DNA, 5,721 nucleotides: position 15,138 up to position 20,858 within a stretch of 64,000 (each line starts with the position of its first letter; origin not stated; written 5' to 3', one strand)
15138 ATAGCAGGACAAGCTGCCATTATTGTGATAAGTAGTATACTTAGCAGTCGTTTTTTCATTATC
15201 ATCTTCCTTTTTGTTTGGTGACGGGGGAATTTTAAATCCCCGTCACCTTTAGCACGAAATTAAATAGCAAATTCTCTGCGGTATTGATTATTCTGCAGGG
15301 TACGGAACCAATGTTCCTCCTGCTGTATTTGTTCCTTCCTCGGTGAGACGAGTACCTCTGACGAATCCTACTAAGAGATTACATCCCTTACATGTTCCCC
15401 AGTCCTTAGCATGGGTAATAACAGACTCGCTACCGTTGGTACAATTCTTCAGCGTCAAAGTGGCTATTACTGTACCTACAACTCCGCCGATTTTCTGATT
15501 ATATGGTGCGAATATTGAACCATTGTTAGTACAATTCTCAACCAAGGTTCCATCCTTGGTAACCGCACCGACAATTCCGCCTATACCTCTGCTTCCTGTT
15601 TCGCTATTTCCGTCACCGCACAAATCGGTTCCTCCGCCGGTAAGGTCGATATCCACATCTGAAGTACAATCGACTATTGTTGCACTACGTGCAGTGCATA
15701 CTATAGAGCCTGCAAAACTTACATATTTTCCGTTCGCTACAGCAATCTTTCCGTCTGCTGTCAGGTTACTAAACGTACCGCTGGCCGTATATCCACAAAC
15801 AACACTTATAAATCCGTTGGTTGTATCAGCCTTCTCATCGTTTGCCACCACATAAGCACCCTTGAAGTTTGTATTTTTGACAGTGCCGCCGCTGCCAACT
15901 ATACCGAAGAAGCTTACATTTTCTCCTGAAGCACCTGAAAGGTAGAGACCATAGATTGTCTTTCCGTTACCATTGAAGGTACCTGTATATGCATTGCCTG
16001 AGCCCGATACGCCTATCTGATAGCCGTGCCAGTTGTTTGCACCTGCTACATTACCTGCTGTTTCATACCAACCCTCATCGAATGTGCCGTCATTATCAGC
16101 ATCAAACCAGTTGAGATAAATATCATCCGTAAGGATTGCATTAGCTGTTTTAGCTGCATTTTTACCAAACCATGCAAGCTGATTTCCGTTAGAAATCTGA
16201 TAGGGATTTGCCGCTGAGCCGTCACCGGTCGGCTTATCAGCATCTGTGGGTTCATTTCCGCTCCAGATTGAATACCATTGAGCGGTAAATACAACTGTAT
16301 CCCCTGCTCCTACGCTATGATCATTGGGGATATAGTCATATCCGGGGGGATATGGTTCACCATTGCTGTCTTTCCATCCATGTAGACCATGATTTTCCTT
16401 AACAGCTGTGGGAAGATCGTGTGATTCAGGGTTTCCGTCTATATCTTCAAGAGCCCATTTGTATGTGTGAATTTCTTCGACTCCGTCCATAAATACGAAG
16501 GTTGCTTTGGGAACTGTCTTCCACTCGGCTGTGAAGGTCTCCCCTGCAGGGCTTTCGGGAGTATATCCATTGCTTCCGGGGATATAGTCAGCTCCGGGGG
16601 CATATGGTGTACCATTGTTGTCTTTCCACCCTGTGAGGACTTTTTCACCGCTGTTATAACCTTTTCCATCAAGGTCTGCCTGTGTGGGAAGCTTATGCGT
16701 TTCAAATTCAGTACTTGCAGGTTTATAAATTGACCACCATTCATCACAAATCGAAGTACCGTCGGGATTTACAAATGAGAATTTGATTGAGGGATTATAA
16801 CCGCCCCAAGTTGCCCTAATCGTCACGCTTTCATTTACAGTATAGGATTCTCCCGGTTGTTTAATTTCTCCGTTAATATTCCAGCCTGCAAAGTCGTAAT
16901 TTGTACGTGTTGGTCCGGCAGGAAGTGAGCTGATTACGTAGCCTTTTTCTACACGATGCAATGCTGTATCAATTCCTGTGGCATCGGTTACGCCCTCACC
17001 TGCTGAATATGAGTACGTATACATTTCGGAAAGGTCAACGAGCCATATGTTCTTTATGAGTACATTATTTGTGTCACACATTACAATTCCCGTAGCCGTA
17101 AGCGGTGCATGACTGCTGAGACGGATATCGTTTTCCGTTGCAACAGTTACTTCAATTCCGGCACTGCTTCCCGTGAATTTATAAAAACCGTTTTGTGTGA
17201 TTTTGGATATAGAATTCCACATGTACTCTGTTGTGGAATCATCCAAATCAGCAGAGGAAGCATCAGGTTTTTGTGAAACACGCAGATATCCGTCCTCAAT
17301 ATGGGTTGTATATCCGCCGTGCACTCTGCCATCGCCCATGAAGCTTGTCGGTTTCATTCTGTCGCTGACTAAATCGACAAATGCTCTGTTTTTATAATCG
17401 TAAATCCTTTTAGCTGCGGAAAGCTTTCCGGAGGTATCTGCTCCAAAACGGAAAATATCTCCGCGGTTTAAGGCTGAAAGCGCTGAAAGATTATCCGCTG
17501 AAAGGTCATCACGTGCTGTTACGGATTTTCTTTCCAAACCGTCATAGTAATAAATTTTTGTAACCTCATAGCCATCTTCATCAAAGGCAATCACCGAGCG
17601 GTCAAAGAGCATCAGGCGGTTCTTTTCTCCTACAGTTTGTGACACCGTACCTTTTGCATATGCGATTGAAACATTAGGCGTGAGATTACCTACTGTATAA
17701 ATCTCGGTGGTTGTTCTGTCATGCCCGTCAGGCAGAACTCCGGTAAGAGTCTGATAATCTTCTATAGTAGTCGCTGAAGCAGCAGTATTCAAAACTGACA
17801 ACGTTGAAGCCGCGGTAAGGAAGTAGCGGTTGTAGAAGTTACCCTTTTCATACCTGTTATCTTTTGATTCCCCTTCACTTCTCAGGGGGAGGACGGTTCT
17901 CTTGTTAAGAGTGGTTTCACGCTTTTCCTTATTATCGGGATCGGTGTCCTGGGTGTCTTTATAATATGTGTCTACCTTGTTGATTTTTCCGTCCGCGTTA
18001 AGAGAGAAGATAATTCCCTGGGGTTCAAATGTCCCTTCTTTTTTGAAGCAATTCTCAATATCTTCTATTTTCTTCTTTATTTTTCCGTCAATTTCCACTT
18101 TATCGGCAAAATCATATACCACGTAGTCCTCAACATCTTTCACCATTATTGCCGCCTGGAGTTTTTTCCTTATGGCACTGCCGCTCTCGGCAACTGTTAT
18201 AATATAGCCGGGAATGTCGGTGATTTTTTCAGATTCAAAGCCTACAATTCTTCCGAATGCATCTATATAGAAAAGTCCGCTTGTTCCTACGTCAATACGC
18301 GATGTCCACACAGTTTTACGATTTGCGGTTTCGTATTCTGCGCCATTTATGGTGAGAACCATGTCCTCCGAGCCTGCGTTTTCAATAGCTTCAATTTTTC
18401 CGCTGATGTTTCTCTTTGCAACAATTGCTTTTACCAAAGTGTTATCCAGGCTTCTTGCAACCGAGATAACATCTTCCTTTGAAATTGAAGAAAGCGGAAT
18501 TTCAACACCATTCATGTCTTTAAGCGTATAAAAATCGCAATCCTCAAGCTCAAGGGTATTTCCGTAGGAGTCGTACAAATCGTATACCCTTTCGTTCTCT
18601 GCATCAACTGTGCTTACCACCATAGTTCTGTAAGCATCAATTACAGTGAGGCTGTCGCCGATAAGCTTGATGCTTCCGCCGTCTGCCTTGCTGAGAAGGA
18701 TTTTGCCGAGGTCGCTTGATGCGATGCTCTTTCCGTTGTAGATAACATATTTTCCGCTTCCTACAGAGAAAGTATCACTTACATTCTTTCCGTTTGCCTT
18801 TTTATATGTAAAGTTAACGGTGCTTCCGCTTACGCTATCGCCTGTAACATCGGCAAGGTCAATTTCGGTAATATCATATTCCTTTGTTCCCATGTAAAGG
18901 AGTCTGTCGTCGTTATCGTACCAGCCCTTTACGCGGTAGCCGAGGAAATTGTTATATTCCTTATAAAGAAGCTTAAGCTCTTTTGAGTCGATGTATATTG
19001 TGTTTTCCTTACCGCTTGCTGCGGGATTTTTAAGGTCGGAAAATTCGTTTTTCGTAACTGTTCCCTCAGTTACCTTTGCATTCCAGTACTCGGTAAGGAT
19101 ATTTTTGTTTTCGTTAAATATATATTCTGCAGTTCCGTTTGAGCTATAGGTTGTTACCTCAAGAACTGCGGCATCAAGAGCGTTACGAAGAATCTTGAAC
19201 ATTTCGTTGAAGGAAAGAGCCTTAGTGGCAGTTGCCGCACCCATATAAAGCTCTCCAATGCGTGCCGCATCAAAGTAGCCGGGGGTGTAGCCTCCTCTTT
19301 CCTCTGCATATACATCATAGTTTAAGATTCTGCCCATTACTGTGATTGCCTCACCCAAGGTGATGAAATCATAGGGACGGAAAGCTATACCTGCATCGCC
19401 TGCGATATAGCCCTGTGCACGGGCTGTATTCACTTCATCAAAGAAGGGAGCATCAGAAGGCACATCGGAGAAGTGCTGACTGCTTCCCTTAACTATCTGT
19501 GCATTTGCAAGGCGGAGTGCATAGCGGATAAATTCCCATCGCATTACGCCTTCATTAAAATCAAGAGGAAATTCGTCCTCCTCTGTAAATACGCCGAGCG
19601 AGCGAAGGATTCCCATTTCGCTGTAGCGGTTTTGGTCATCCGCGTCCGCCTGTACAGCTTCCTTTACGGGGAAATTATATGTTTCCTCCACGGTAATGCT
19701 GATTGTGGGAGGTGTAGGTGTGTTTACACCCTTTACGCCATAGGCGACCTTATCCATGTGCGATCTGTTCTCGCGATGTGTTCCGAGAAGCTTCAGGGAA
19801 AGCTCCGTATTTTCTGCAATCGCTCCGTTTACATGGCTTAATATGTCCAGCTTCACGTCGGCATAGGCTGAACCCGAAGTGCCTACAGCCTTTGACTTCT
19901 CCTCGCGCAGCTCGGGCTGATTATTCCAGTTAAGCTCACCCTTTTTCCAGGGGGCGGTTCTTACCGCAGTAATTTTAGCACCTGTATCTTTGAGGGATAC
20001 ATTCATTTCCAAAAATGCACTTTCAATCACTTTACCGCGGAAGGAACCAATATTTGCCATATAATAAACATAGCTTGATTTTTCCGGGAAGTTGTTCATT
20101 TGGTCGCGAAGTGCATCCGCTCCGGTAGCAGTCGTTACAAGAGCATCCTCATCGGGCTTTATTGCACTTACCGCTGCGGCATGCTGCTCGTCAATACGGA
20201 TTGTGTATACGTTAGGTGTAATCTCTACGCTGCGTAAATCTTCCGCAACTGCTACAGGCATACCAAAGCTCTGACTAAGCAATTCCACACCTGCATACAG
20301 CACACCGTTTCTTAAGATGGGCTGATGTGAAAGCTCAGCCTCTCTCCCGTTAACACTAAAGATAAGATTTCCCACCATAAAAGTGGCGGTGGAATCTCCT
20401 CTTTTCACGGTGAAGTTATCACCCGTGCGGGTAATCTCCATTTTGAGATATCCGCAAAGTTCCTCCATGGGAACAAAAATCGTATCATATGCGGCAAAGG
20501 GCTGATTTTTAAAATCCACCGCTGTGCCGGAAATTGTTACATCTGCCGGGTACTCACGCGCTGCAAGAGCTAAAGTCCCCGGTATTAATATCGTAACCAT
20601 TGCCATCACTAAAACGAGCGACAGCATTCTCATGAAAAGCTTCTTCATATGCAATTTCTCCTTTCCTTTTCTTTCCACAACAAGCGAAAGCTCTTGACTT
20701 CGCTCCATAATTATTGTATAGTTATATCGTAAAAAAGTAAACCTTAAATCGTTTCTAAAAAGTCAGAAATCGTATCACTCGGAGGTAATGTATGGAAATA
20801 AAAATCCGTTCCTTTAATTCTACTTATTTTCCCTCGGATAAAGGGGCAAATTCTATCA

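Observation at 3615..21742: AraC-linked 17-kb island of six consecutive secreted proteins assembled from shuffled surface modules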

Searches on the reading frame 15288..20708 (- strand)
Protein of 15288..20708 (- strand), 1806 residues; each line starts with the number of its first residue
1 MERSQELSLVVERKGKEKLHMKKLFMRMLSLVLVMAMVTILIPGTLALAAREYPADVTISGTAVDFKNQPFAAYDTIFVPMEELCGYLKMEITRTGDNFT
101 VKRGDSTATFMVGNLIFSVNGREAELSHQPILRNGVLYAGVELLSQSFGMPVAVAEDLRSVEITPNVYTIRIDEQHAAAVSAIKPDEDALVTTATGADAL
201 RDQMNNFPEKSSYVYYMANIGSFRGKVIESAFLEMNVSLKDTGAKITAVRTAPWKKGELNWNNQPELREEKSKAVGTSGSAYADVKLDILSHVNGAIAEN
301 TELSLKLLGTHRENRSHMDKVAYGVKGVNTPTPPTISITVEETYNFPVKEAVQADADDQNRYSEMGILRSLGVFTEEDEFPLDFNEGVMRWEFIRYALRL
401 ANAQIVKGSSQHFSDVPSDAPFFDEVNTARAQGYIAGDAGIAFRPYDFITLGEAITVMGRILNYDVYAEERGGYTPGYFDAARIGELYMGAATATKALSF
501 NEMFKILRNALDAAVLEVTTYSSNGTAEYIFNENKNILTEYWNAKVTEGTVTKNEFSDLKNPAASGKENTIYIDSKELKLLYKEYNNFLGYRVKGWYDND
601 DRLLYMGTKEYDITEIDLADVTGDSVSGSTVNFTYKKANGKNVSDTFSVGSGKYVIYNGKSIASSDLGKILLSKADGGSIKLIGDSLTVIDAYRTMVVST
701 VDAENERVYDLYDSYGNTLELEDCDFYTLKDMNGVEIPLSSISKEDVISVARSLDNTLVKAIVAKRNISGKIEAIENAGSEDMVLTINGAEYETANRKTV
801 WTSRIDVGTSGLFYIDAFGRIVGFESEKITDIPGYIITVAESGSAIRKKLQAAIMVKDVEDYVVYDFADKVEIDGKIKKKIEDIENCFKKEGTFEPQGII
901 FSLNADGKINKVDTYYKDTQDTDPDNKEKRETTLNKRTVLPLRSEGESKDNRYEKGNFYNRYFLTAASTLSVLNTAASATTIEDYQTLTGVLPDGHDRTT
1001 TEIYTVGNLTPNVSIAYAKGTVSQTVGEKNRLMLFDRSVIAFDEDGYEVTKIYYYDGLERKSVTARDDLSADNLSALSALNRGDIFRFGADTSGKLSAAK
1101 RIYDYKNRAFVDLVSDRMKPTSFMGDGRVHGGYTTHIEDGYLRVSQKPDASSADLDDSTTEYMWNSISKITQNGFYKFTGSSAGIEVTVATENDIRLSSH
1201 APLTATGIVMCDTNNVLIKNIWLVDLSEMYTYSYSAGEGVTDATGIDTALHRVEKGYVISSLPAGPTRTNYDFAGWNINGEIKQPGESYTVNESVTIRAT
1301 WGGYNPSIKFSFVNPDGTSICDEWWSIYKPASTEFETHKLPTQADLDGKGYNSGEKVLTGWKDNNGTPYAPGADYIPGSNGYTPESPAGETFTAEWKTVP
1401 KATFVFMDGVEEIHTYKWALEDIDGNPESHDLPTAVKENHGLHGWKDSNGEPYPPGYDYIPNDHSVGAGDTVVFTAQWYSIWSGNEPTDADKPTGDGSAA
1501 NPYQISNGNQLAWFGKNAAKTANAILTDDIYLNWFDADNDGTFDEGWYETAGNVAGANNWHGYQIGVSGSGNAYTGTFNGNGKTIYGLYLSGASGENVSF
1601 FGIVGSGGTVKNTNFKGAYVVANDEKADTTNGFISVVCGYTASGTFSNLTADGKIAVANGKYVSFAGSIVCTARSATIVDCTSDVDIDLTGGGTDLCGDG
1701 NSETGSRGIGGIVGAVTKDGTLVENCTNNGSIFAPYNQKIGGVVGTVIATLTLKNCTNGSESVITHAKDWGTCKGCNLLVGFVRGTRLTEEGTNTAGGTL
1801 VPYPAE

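Call 4: search_protein_families(library=pfam, proteins=[window:15288-20708:-], max_evalue=0.01)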
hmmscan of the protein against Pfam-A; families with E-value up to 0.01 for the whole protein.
window:15288-20708:- (1806 aa): 4 families
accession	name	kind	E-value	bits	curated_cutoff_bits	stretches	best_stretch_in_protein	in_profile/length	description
PF07833.16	Cu_amine_oxidN1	-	6.6e-13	49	24.2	1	59-163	2-108/108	Copper amine oxidase N-terminal domain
PF24517.2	CBM96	-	5.5e-07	30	26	1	212-314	42-144/164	Carbohydrate-binding module family 96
PF09479.16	Flg_new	-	2.1e-05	25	27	1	1230-1299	1-64/65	Listeria-Bacteroides repeat domain (List_Bact_rpt)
PF00395.25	SLH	-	0.00056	20.3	20.8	1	413-455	2-44/44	S-layer homology domain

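Call 13: search_protein_families(library=ncbifam, proteins=[window:15288-20708:-], max_evalue=0.1)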
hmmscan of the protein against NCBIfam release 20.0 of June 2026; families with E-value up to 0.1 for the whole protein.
window:15288-20708:- (1806 aa): 0 families

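Call 72: search_solved_structures(query=A4, max_evalue=1)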
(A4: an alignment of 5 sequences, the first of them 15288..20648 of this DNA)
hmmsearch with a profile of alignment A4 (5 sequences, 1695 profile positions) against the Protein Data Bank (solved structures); distinct sequences matched with E-value up to 1: 3.
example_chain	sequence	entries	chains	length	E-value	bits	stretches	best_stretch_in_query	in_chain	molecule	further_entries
2y5p_A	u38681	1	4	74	0.021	15.1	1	1221-1271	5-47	INTERNALIN B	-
6bt4_A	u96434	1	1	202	0.033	14.5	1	390-470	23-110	S-layer protein sap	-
3pyw_A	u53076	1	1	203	0.054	13.8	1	391-470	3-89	S-layer protein sap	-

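Call 73: search_protein_families(library=pfam, alignment_id=A4, max_evalue=0.1)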
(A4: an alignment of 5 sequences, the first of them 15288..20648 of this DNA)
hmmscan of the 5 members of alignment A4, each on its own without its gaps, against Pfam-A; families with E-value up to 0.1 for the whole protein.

A. member 1, window:15288-20648:- (1786 aa): 4 families
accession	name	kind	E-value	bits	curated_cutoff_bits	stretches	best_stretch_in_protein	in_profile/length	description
PF07833.16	Cu_amine_oxidN1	-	6.5e-13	49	24.2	1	39-143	2-108/108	Copper amine oxidase N-terminal domain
PF24517.2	CBM96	-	5.3e-07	30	26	1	192-294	42-144/164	Carbohydrate-binding module family 96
PF09479.16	Flg_new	-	2.1e-05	25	27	1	1210-1279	1-64/65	Listeria-Bacteroides repeat domain (List_Bact_rpt)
PF00395.25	SLH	-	0.00054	20.3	20.8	1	393-435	2-44/44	S-layer homology domain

B. families by the number of members that match (of 5 scanned): 5 families
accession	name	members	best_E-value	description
PF07833.16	Cu_amine_oxidN1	4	5.7e-15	Copper amine oxidase N-terminal domain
PF09479.16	Flg_new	4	3.6e-10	Listeria-Bacteroides repeat domain (List_Bact_rpt)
PF00395.25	SLH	3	0.00012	S-layer homology domain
PF24517.2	CBM96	2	7.3e-09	Carbohydrate-binding module family 96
PF18998.6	Flg_new_2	1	0.0047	Divergent InlB B-repeat domain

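Call 96: find_related_loci(query=A4, collection=metagenome_contigs, flank=10000)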
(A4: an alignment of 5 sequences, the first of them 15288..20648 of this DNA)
Query A4 (1786 aa) in metagenome_contigs; peptide patterns used: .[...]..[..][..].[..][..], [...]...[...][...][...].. (x = any residue, [..] = any of these).
212 stretches matched a pattern, but none encodes a relative of the query by tblastn (E <= 1e-3).

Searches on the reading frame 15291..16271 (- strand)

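Call 28: search_protein_families(library=pfam, proteins=[window:15291-16271:-], max_evalue=10)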
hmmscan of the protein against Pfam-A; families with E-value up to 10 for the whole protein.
seq(327 aa): 2 families
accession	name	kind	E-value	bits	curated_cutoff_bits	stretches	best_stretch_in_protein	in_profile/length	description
PF07581.17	Glug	-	0.00047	20.8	20.5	2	226-253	1-27/28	The GLUG motif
PF20009.4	GEVED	-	0.035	15.4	24.4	1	55-79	5-31/78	GEVED domain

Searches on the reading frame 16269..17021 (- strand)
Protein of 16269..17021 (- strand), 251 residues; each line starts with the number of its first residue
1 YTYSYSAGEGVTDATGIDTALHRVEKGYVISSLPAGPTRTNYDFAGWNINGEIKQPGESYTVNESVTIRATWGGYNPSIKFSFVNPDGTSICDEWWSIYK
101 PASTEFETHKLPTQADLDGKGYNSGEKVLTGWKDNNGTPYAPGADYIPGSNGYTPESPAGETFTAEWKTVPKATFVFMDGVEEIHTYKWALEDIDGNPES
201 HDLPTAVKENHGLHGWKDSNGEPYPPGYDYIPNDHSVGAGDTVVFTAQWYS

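Call 28: search_protein_families(library=pfam, proteins=[window:16269-17021:-], max_evalue=10)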
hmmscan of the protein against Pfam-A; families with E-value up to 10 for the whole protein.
seq(251 aa): 2 families
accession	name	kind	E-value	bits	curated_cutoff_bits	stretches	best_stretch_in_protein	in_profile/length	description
PF09479.16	Flg_new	-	1.5e-07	31.9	27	1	1-70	1-64/65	Listeria-Bacteroides repeat domain (List_Bact_rpt)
PF15535.12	Ntox37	-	1.1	10.4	27.8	0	128-158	31-60/78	Bacterial toxin 37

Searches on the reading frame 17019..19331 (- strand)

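Call 28: search_protein_families(library=pfam, proteins=[window:17019-19331:-], max_evalue=10)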
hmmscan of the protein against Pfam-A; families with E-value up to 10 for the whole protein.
seq(771 aa): 2 families
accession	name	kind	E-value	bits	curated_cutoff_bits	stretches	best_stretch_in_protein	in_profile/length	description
PF14221.11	DUF4330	-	0.077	13.6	27.6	1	303-351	101-149/167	Domain of unknown function (DUF4330)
PF19034.5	RnlA-toxin_DBD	-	0.13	13.1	27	1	384-453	21-91/125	RNase LS, bacterial toxin DBD domain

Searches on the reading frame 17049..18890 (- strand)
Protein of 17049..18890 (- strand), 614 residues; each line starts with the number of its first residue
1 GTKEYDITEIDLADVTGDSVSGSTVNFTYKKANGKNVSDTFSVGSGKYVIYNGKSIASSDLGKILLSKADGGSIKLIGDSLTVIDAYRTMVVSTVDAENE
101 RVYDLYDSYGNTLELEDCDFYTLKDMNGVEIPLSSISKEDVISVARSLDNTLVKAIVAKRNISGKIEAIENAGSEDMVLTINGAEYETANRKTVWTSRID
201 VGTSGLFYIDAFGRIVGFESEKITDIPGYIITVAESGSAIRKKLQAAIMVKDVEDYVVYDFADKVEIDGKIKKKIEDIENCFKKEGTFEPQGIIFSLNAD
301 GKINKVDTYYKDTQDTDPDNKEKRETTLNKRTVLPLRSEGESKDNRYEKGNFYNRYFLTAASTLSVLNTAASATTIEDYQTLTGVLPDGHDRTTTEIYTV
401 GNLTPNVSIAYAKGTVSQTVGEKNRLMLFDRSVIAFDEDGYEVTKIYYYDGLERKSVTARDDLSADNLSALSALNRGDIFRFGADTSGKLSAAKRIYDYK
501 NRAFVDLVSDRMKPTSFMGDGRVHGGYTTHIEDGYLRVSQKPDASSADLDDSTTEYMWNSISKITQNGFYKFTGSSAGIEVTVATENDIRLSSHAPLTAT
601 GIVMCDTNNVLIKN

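Call 74: find_homologous_proteins(query=window:17049-18890:-, max_evalue=0.001)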
Query window:17049-18890:- (614 aa): 2 proteins with E <= 0.001 among 8000 candidates.
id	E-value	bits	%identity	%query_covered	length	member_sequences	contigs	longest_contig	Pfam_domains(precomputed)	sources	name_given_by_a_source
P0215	1.8e-11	62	25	76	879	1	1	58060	PF00395.26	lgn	-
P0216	1.1e-9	56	25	85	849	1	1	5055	PF00395.26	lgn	-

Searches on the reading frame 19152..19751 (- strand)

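Call 28: search_protein_families(library=pfam, proteins=[window:19152-19751:-], max_evalue=10)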
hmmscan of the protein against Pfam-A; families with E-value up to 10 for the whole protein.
window:19152-19751:- (200 aa): 1 family
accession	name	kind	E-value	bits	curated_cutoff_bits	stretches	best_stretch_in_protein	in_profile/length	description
PF00395.25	SLH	-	2.4e-05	24.7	20.8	1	94-136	2-44/44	S-layer homology domain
